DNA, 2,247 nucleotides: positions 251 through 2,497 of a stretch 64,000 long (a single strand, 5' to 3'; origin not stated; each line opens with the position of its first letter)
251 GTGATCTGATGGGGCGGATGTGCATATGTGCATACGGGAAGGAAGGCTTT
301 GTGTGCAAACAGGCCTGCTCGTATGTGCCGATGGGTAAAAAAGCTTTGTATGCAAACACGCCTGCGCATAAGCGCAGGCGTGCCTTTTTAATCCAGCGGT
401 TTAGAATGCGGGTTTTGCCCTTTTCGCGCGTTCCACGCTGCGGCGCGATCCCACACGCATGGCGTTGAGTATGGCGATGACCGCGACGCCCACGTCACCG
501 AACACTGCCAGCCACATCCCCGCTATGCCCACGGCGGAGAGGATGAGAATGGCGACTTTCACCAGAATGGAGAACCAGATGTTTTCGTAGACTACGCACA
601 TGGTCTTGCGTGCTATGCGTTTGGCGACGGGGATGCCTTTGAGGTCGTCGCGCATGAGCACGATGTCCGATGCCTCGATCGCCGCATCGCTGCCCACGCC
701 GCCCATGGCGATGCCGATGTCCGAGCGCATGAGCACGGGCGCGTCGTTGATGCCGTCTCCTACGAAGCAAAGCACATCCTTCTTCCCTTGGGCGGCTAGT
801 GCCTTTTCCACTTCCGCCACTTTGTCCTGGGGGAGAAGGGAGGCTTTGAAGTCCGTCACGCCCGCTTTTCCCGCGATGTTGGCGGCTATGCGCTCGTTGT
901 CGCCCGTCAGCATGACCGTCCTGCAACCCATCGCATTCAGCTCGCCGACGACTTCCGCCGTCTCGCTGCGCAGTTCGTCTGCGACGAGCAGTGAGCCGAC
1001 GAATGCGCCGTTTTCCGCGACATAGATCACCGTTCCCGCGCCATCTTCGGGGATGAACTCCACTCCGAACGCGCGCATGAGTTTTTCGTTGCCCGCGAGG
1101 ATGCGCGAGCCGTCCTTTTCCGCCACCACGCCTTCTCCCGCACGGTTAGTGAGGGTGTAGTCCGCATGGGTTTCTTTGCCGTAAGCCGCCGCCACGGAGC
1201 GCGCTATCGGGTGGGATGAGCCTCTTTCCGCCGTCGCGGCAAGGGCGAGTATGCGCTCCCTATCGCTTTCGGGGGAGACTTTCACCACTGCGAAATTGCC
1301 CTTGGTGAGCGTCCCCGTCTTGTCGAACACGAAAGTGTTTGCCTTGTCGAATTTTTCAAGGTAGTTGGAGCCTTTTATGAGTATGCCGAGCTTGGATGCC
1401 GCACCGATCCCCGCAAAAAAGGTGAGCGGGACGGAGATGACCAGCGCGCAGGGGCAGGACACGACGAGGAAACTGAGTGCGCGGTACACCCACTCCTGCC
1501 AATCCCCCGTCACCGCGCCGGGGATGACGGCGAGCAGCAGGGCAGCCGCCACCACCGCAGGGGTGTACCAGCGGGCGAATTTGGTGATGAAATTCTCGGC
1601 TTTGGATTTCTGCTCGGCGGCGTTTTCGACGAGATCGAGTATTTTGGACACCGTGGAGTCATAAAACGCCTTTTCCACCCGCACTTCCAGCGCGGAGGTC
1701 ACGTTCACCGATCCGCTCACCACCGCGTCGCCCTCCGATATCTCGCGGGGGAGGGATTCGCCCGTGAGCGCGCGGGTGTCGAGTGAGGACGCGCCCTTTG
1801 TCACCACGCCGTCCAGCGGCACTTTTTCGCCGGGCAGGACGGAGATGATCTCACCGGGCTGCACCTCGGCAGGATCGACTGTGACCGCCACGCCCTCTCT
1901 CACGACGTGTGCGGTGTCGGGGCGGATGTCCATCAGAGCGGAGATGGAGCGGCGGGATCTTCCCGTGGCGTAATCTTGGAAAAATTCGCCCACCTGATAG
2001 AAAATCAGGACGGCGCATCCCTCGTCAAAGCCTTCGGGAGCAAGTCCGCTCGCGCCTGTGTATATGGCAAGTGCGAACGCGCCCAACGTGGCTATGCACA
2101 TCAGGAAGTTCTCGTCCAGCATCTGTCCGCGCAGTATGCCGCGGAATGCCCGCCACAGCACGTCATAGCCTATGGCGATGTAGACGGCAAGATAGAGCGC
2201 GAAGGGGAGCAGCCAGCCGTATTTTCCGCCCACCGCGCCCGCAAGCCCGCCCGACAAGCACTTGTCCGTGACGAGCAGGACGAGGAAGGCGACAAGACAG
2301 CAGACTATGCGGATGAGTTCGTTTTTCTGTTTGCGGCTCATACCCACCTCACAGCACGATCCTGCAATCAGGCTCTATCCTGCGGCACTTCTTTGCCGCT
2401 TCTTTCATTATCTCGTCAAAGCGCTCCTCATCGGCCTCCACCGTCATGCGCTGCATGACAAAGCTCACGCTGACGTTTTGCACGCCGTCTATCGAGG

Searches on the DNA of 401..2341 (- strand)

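Call 60: search_rna_families(source=L004, start=12100, end=13300, threshold=evalue, max_evalue=5)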
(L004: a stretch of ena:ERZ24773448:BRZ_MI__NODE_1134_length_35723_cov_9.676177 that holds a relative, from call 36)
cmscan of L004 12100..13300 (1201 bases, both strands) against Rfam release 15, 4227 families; matches with E-value up to 5: 3.
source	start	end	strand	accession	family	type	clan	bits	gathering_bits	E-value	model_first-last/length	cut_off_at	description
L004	13071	13116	-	RF03737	mir-8315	Gene; miRNA;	-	20.6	80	0.22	1-60/60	no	mir-8315 microRNA precursor family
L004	12963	13006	-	RF00736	mir-320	Gene; miRNA;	-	18.7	55.5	0.33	1-76/76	no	mir-320 microRNA precursor family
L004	12672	12729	-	RF02937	Clostridiales-2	Gene; sRNA;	-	16.7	58.6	0.74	1-82/82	no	Clostridiales-2 RNA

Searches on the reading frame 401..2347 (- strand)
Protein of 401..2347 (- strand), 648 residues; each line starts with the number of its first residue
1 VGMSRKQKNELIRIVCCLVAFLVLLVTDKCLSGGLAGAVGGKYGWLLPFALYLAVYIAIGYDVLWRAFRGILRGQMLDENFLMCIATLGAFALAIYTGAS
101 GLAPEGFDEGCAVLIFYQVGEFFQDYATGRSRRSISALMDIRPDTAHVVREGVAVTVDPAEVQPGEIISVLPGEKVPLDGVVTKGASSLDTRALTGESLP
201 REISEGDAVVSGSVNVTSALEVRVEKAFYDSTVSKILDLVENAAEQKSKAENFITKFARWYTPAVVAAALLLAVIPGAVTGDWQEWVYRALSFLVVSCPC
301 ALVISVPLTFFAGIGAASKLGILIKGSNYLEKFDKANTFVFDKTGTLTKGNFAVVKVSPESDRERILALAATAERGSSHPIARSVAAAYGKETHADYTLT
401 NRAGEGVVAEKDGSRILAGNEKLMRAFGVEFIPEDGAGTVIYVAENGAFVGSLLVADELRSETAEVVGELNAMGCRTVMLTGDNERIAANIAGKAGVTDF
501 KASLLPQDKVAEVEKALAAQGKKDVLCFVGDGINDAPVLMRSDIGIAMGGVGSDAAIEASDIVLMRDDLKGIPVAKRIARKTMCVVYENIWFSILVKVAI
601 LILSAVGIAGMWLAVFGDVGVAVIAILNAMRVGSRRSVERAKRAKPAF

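Call 13: search_protein_families(library=ncbifam, proteins=[window:401-2347:-])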
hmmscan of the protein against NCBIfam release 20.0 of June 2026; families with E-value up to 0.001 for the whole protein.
window:401-2347:- (648 aa): 19 families
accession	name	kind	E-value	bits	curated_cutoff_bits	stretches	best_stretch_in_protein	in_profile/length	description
TIGR01525.1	ATPase-IB_hvy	subfamily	2.3e-162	541.8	346.25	1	80-632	2-560/560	heavy metal translocating P-type ATPase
TIGR01512.1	ATPase-IB2_Cd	subfamily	4.7e-145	484.1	313.5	1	81-632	3-492/494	cadmium family heavy metal-translocating P-type ATPase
NF008262.1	PRK11033.1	equivalog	8.8e-138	460.8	1005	1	61-632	160-727/731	zinc/cadmium/mercury/lead-transporting ATPase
NF033775.1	P_type_ZntA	exception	8.3e-127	424.4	1240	1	61-633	165-729/732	Zn(II)/Cd(II)/Pb(II) translocating P-type ATPase ZntA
TIGR01511.1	ATPase-IB1_Cu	subfamily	7e-118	394.8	397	1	63-609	5-512/542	copper-translocating P-type ATPase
NF007952.0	PRK10671.1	equivalog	1e-88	298.5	1316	1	109-609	291-800/838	copper-exporting P-type ATPase CopA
TIGR01494.1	ATPase_P-type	subfamily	3.3e-75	253.3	62.3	1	114-609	3-465/478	HAD-IC family P-type ATPase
NF010609.0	PRK14010.1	equivalog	9.5e-40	136.4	1323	2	120-385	79-349/673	K(+)-transporting ATPase subunit B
TIGR01647.1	ATPase-IIIA_H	equivalog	1.1e-39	136.3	615.5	2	121-377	72-330/755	plasma-membrane proton-efflux P-type ATPase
TIGR01497.1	kdpB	equivalog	2.1e-38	131.9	527.9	2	438-567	426-551/675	potassium-transporting ATPase subunit KdpB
TIGR01522.1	ATPase-IIA2_Ca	equivalog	1.3e-30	105.9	798.3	2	506-606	573-670/854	calcium-transporting P-type ATPase, PMR1-type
TIGR01517.1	ATPase-IIB_Ca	equivalog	7.9e-30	103.7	507.05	2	450-607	536-710/882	calcium-translocating P-type ATPase, PMCA-type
TIGR01523.1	ATPase-IID_K-Na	equivalog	5.4e-25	87.2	645.05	2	505-608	676-776/997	potassium/sodium efflux P-type ATPase, fungal-type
TIGR01106.1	ATPase-IIC_X-K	subfamily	3.6e-23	81.4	946.1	2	505-572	668-732/997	Na,H/K antiporter P-type ATPase subunit alpha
TIGR01657.1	P-ATPase-V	hypoth_equivalog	5.4e-20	70.6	618.25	3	448-508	648-708/1055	ATP13A2 family polyamine export P-type ATPase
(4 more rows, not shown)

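Call 36: find_encoding_contigs(protein=window:401-2341:-, flank=10000, max_places=10)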
Protein window:401-2341:- (646 aa): 4 contigs read that carry it; 2 places shown.
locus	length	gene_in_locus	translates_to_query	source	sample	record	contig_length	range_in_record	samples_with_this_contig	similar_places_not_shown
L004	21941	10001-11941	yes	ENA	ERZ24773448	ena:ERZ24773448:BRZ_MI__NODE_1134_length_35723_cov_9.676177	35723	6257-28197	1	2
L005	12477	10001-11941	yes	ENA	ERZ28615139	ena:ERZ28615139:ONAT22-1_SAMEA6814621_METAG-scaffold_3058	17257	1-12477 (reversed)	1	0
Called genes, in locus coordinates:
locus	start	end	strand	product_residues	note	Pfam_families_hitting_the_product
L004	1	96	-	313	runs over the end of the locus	PF01263:Aldose_epim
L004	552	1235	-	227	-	PF08713:DNA_alkylation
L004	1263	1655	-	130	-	-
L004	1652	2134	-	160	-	PF01451:LMWPc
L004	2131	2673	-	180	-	PF00881:Nitroreductase, PF14512:TM1586_NiRdase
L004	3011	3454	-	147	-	PF02580:Tyr_Deacylase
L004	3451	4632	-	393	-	PF22020:RlmL_1st, PF02926:THUMP (weak), PF01170:UPF0020, PF13847:Methyltransf_31 (faint)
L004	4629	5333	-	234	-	PF00899:ThiF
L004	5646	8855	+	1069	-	PF00005:ABC_tran, PF02687:FtsX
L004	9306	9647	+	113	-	PF12840:HTH_20 (weak), PF01022:HTH_5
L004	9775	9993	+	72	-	PF00403:HMA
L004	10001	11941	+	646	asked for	PF00122:E1-E2_ATPase, PF00702:Hydrolase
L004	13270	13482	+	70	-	PF13560:HTH_31, PF07022:Phage_CI_repr (weak), PF12844:HTH_19 (weak), PF01381:HTH_3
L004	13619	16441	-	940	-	PF00005:ABC_tran (faint), PF02463:SMC_N (faint), PF13304:AAA_21 (faint), PF13555:AAA_29 (faint), PF20703:nSTAND1 (faint), PF17760:UvrA_inter, PF17755:UvrA_DNA-bind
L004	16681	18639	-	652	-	PF00270:DEAD (faint), PF04851:ResIII, PF17757:UvrB_inter, PF27431:UvrB_3rd, PF00271:Helicase_C, PF12344:UvrB, PF02151:UVR (weak)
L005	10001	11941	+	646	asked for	PF00122:E1-E2_ATPase, PF00702:Hydrolase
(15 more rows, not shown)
